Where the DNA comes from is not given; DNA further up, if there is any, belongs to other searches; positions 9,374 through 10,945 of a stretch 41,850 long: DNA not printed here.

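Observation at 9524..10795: LarA homologue keeps the full Ni-pincer catalytic constellation, is N-terminally short, and has no larB/larC/larE partner in the window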

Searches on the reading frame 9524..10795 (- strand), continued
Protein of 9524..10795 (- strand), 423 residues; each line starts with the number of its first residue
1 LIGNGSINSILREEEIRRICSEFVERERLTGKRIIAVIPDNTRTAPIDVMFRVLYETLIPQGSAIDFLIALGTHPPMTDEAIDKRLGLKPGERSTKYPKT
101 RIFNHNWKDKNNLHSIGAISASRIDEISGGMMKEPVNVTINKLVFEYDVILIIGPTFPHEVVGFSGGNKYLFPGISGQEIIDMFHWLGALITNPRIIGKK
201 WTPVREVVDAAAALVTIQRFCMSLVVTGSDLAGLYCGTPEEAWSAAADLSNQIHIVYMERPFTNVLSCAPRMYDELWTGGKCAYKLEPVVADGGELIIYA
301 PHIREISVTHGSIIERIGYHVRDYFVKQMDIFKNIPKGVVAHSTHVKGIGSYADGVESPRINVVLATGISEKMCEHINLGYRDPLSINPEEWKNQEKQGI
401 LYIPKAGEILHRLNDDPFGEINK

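Call 46: search_protein_families(library=ncbifam, proteins=[L015:3781-4668:+, L015:2445-3734:+, L004:12317-12817:+, L003:11299-12384:+])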
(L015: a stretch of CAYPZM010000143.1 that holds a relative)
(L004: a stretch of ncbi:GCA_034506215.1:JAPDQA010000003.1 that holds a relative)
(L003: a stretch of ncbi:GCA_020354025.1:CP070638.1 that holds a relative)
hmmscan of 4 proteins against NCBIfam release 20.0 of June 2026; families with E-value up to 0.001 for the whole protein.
L015:3781-4668:+ (295 aa): 0 families

L015:2445-3734:+ (429 aa): 11 families
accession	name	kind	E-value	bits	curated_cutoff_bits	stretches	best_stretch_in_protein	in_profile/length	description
NF010675.0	PRK14072.1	subfamily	2.6e-108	362.4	273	1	3-420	2-413/416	diphosphate--fructose-6-phosphate 1-phosphotransferase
NF002872.1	PRK03202.1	subfamily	5.3e-25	88.1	253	1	6-374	2-316/323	ATP-dependent 6-phosphofructokinase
NF005301.0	PRK06830.1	equivalog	6.8e-25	87.4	400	1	7-253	84-315/445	ATP-dependent 6-phosphofructokinase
TIGR02483.1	PFK_mixed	subfamily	1.2e-24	87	430.55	1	7-270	2-249/325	phosphofructokinase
NF005482.0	PRK07085.1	subfamily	4.3e-18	65.1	446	1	4-179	73-239/558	diphosphate--fructose-6-phosphate 1-phosphotransferase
TIGR02482.1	PFKA_ATP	equivalog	9.7e-18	64.2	371.35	1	8-288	3-255/301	6-phosphofructokinase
NF005121.0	PRK06555.1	equivalog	1e-15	57.4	395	1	4-267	3-293/404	pyrophosphate--fructose-6-phosphate 1-phosphotransferase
TIGR02477.1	PFKA_PPi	equivalog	4.6e-15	55.1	587.95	1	6-204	69-256/539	diphosphate--fructose-6-phosphate 1-phosphotransferase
NF010674.0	PRK14071.1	equivalog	8.2e-13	48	544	1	1-283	1-273/360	ATP-dependent 6-phosphofructokinase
NF041103.1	PFKA_PPi_Ttgales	equivalog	9.5e-11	41.4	550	1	10-201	4-181/407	diphosphate--fructose-6-phosphate 1-phosphotransferase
TIGR02478.1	6PF1K_euk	equivalog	1.1e-08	33.8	708.4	1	4-235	389-599/744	6-phosphofructokinase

L004:12317-12817:+ (166 aa): 15 families
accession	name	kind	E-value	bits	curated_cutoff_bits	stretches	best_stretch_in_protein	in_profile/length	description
TIGR01313.1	therm_gnt_kin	subfamily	5.7e-53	179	113.75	1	3-151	1-154/164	gluconokinase, GntK/IdnK-type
NF008583.0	PRK11545.1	equivalog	5.3e-43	146.5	265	1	2-159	10-171/177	gluconokinase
NF007336.0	PRK09825.1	equivalog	5.7e-42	143.3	304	1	4-140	7-143/176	gluconokinase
NF002988.0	PRK03731.1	equivalog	1.1e-09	38.3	161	1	3-126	5-124/174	shikimate kinase AroL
NF010552.0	PRK13946.1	equivalog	1.1e-09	38.2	186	1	3-118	26-138/198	shikimate kinase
NF040667.1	hom_kin_desulfo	exception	1.7e-08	34.6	197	1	2-37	2-37/163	homoserine kinase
NF003456.0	PRK05057.1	equivalog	2.5e-07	30.7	195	1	3-33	7-37/173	shikimate kinase AroK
NF010555.0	PRK13949.1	equivalog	7.3e-07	29.4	180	1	3-34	4-35/175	shikimate kinase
NF001866.0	PRK00625.1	equivalog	3e-06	27.5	142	1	1-34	1-34/173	shikimate kinase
NF010553.0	PRK13947.1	equivalog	1.5e-05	25.2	204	1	3-33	4-34/173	shikimate kinase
NF004861.0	PRK06217.1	equivalog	1.8e-05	24.2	203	1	3-35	4-36/183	hypothetical protein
NF006015.0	PRK08154.1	subfamily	2.2e-05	23.8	204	1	3-31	139-167/314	anaerobic benzoate catabolism transcriptional regulator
NF003745.1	PRK05342.1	equivalog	8.9e-05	21.5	359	1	3-32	112-141/418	ATP-dependent Clp protease ATP-binding subunit ClpX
TIGR02173.1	cyt_kin_arch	equivalog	0.00063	19.8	102.1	0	1-43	1-43/169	(d)CMP kinase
TIGR03574.1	selen_PSTK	equivalog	0.00082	18.9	290.5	0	2-143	1-142/249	L-seryl-tRNA(Sec) kinase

L003:11299-12384:+ (361 aa): 13 families
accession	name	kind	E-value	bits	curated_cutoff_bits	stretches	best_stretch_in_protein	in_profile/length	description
NF041633.1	trifunc_aldol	exception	1.7e-97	327.3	700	1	12-361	241-580/580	KHG/KDPG aldolase/sugar kinase fusion protein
NF041332.1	KDG_KDGal_kin_Halo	equivalog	1.5e-59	202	440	2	14-229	3-210/320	bifunctional 2-dehydro-3-deoxygluconokinase/2-dehydro-3-deoxygalactonokinase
TIGR04382.1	myo_inos_iolC_N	equivalog_domain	1e-34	120.3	300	1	13-351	2-308/309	5-dehydro-2-deoxygluconokinase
NF040938.1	KDG_KDGal_kin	equivalog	4.2e-29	101.6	400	1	16-344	2-294/305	bifunctional 2-dehydro-3-deoxygluconokinase/2-dehydro-3-deoxygalactonokinase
NF047869.1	myo_kin_aldol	exception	1.6e-12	46.6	600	1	12-353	6-332/586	bifunctional 5-dehydro-2-deoxygluconokinase/5-dehydro-2-deoxyphosphogluconate aldolase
NF041134.1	R1P_kin_Thcocales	equivalog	1.8e-11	44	500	1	276-351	206-281/291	ADP-dependent ribose-1-phosphate kinase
NF006957.1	PRK09434.1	equivalog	4.1e-10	39.7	450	1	43-317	26-264/302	fructokinase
NF007321.0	PRK09813.1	equivalog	4.1e-10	39.6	247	1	272-332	194-253/261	fructoselysine 6-kinase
NF053626.1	RibKinHalex1628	equivalog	9.6e-08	31.9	330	0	291-352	226-291/293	ATP-dependent ribose-1-phosphate kinase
NF049991.1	TagKinase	equivalog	4.7e-06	25.6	420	1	55-237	52-221/321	tagatose kinase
NF008353.0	PRK11142.1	equivalog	4.3e-05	23.2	341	0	296-339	246-289/307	ribokinase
TIGR02152.1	D_ribokin_bact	equivalog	5.8e-05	22.6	299.65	0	297-349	244-297/298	ribokinase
NF052444.1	DhDoxglucKinKdgK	equivalog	0.00048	19.6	400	0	150-202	128-182/303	2-dehydro-3-deoxygluconokinase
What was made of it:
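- The GntK P-loop type scores 179 bits on TIGR01313 against a cutoff of 113.75 (call 46). Four relatives pair the same LarAH with a GntK/IdnK-type gluconokinase that scores above its cutoff (call 46).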

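Call 48: fold_search(model_id=the predicted structure, library=pdb)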
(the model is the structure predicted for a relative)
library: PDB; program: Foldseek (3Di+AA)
matches with E <= 10: 948; with E <= 0.001: 19
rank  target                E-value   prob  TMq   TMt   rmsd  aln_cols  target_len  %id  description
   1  4nar                  6.6e-37  1.00  0.84  0.85   2.8       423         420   33  Crystal Structure of the Q9WYS3 protein from Thermotoga maritima. Northeast Structural Genomics Consortium Target VR152 (released 2013-11-06)
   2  9eid                  2.8e-19  1.00  0.73  0.73   4.2       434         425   18  A broad-substrate spectrum lactate racemase A from Isosphaera pallida in complex with D-2-Hydroxybutyrate (released 2025-01-29)
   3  9eia_B                3.1e-19  1.00  0.73  0.73   4.1       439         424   19  A broad-substrate spectrum lactate racemase A from Isosphaera pallida in complex with copurified D-lactate (released 2025-01-29)
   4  2yjg_A                7.3e-19  1.00  0.69  0.70   4.7       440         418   18  Structure of the lactate racemase apoprotein from Thermoanaerobacterium thermosaccharolyticum (released 2012-05-30)
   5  6c1w_A                8.6e-19  1.00  0.69  0.68   5.1       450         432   17  A tethered niacin-derived pincer complex with a nickel-carbon or sulfite-carbon bond in lactate racemase (released 2018-03-14)
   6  8ezh                  9.1e-19  1.00  0.67  0.68   5.7       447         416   18  A tethered niacin-derived pincer complex with a nickel-carbon bond in lactate racemase R98A/R100A variant modeled with s (released 2023-01-25)
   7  8ezf                  2.1e-18  1.00  0.66  0.67   4.9       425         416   19  A tethered niacin-derived pincer complex with a nickel-carbon or sulfite-carbon bond in lactate racemase R98A/R100A vari (released 2023-01-25)
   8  9eia_A                2.3e-18  1.00  0.73  0.72   5.0       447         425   18  A broad-substrate spectrum lactate racemase A from Isosphaera pallida in complex with copurified D-lactate (released 2025-01-29)
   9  7s91                  5.0e-18  1.00  0.61  0.63   6.3       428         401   17  Structure of the malate racemase mar2 apoprotein from Thermoanaerobacterium thermosaccharolyticum at 2.25 angstroms reso (released 2021-10-13)
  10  5huq_A                5.6e-18  1.00  0.70  0.68   4.7       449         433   18  A tethered niacin-derived pincer complex with a nickel-carbon bond in lactate racemase (released 2016-02-10)
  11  2yjg_B                2.2e-17  1.00  0.70  0.71   4.8       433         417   19  Structure of the lactate racemase apoprotein from Thermoanaerobacterium thermosaccharolyticum (released 2012-05-30)
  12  5huq_B                2.6e-17  1.00  0.68  0.66   4.9       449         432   18  A tethered niacin-derived pincer complex with a nickel-carbon bond in lactate racemase (released 2016-02-10)
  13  6d6z                  5.4e-16  1.00  0.59  0.63   6.6       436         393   16  Structure of the malate racemase apoprotein from Thermoanaerobacterium thermosaccharolyticum (released 2019-04-24)
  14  9q3k_A                5.7e-16  1.00  0.71  0.63   5.9       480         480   17  Structure of LarA-like nickel-pincer nucleotide cofactor-utilizing enzyme with a single catalytic histidine residue fr (released 2025-09-24)
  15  9q3j_E                8.6e-15  1.00  0.62  0.59   8.0       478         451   15  Structures of LarA-like nickel-pincer nucleotide cofactor-utilizing enzyme with a single catalytic histidine residue f (released 2025-09-17)
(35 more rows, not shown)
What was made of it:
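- Closest known: LarA lactate racemase, Lactiplantibacillus plantarum, PDB 5HUQ. Same: Fold (TM 0.70, call 48).
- Fold match: 4NAR TM 0.84, 5HUQ TM 0.70 (call 48).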

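Call 52: search_protein_families(library=ncbifam, proteins=[L036:13846-14724:+, L036:14681-15487:+, L036:15593-16792:+, L036:9968-11245:+, L036:12816-13625:+, L036:8238-9812:+, L036:6978-7940:+])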
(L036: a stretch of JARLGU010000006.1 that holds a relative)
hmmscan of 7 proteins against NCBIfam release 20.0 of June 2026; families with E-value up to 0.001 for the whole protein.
L036:13846-14724:+ (292 aa): 7 families
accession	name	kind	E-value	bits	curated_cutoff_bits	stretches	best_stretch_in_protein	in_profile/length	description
TIGR00268.2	TIGR00268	equivalog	6.1e-97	323.9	150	1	20-279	2-259/259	ATP-dependent sacrificial sulfur transferase LarE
NF010587.0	PRK13980.1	equivalog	2.3e-08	33.6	255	1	30-99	28-100/267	NAD+ synthase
NF010588.0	PRK13981.1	equivalog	5e-08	31.8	479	1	32-96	286-351/546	NAD+ synthase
TIGR00552.1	nadE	equivalog_domain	3.8e-07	29.6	63.65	1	31-103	22-97/251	NAD(+) synthase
NF002048.0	PRK00876.1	subfamily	9.2e-05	21.4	313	1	25-92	32-99/330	NAD(+) synthase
TIGR00364.1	TIGR00364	equivalog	0.0001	22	150.3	0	35-97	2-63/201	7-cyano-7-deazaguanine synthase QueC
TIGR00884.1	guaA_Cterm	equivalog_domain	0.00025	20.5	338.75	0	17-140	3-129/310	glutamine-hydrolyzing GMP synthase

L036:14681-15487:+ (268 aa): 2 families
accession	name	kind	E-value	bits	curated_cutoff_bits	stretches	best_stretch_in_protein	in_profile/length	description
NF033503.1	LarB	equivalog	9.7e-82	273.7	175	1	52-259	1-207/209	nickel pincer cofactor biosynthesis protein LarB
TIGR01162.1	purE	equivalog_domain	3.4e-07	29.9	149.6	1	135-261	2-128/156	5-(carboxyamino)imidazole ribonucleotide mutase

L036:15593-16792:+ (399 aa): 2 families
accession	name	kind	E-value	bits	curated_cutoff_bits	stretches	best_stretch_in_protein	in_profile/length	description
TIGR00299.2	nickel_LarC1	equivalog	3.2e-62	209.1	90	1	73-240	1-165/165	nickel pincer cofactor biosynthesis protein LarC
NF052512.1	nickel_LarC2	equivalog_domain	7.4e-44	148.6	50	1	254-371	1-118/118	nickel pincer cofactor biosynthesis protein LarC2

L036:9968-11245:+ (425 aa): 5 families
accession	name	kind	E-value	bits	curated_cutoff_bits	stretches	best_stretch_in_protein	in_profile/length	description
NF052594.1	NPN_18_hexonate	equivalog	3.3e-54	184.2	500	1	13-419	4-404/411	nickel-dependent putative hexonate epimerase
NF052593.1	NPN_racem_MAR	equivalog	5.5e-24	84.5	500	1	25-303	49-312/415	nickel-dependent malate racemase, LarAH6 family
NF033504.2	Ni_dep_LarA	equivalog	3.8e-18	65.4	460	1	19-303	44-315/422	nickel-dependent lactate racemase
NF052595.1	NPN_LarAH5_MAR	equivalog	2.8e-15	56.2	462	1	33-271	56-277/415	nickel-dependent malate racemase, LarAH5 family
NF052525.1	NPN_LarAH10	equivalog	1.2e-14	53.9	540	1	26-252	52-270/426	NPN-dependent 2-hydroxyacid racemase, LarAH10 family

L036:12816-13625:+ (269 aa): 216 families (the best 25 are shown)
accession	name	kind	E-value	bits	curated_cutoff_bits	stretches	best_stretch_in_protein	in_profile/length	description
NF006132.0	PRK08277.1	subfamily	3.9e-101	338.1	281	1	1-267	2-277/280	D-mannonate oxidoreductase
NF006070.0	PRK08213.1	subfamily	8.9e-58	195.8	279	1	2-265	5-257/259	gluconate 5-dehydrogenase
NF004774.0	PRK06114.1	equivalog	2.1e-56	191.1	360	1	3-265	10-260/262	SDR family oxidoreductase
NF005559.1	PRK07231.1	subfamily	3.6e-51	174.1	215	1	7-264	2-247/249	glucose 1-dehydrogenase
NF005309.0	PRK06841.1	subfamily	4e-49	167.4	286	1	3-265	9-253/255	GolD/DthD family dehydrogenase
NF004791.0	PRK06138.1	equivalog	4.4e-46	157.2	312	1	6-265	2-250/252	SDR family oxidoreductase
NF004198.0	PRK05653.1-3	equivalog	1.2e-45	156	296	1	7-264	5-246/248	3-oxoacyl-ACP reductase FabG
NF004818.0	PRK06172.1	equivalog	1.3e-45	155.8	336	1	6-265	4-251/253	SDR family oxidoreductase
NF005446.0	PRK07035.1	equivalog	5.3e-44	150.4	373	1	2-265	4-254/255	SDR family oxidoreductase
NF009466.0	PRK12826.1-2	subfamily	8e-44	149.9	222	1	10-264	4-244/248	3-oxoacyl-ACP reductase FabG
TIGR01832.1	kduD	equivalog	1.6e-43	149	338.85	1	5-265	1-246/248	2-dehydro-3-deoxy-D-gluconate 5-dehydrogenase KduD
NF005711.0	PRK07523.1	subfamily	1.8e-43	149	413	1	2-266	3-253/255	SDR family oxidoreductase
NF053701.1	CsHdxCHCADhChcB2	equivalog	2e-43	148.7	350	1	7-265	1-243/245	cis-4-hydroxycyclohexanecarboxylate dehydrogenase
NF005488.0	PRK07097.1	equivalog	5.3e-43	147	369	1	2-264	3-257/266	gluconate 5-dehydrogenase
NF004778.0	PRK06124.1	equivalog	4.2e-42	144.3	303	1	2-266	4-254/256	SDR family oxidoreductase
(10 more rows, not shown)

L036:8238-9812:+ (524 aa): 12 families
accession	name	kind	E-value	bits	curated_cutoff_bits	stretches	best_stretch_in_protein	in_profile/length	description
TIGR01314.1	gntK_FGGY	equivalog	4.6e-71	239.9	648.55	1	36-505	3-482/505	gluconokinase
TIGR01312.1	XylB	equivalog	1.9e-66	224.6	380.25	1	37-513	2-480/481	xylulokinase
TIGR01311.1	glycerol_kin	equivalog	2.8e-45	154.6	590.35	1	35-479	3-454/496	glycerol kinase GlpK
NF000756.0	PRK00047.1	subfamily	3.6e-36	124.5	498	1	31-476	3-453/502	glycerol kinase GlpK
NF008187.0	PRK10939.1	equivalog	3.9e-32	111.6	528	2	33-304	4-275/521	autoinducer-2 kinase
NF011601.0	PRK15027.1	equivalog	2.7e-29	101.9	912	1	37-517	4-480/484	xylulokinase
TIGR02628.1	fuculo_kin_coli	equivalog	2.5e-23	82.8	470.9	1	35-486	3-453/465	L-fuculokinase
NF003154.0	PRK04123.1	equivalog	3.9e-23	82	428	1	345-517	362-538/554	ribulokinase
TIGR01234.1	L-ribulokinase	equivalog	3.4e-17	62.4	583.25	1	351-514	361-528/536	ribulokinase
TIGR01315.1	5C_CHO_kinase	subfamily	2.9e-14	52.7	408.7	1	350-491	365-508/541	FGGY family pentulose kinase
NF007925.0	PRK10640.1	equivalog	6.6e-06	24.8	639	1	33-230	4-199/489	rhamnulokinase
TIGR02627.1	rhamnulo_kin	equivalog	5e-05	22.1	527.95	1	97-248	60-211/454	rhamnulokinase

L036:6978-7940:+ (320 aa): 0 families
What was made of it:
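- A 56%-identical relative has FGGY kinase-LarAH-UxaC-SDR-LarE-LarB-LarC in one array, and all three Lar proteins score above their NCBIfam cutoffs (call 52). larEBC lie in cis in one relative (call 52).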
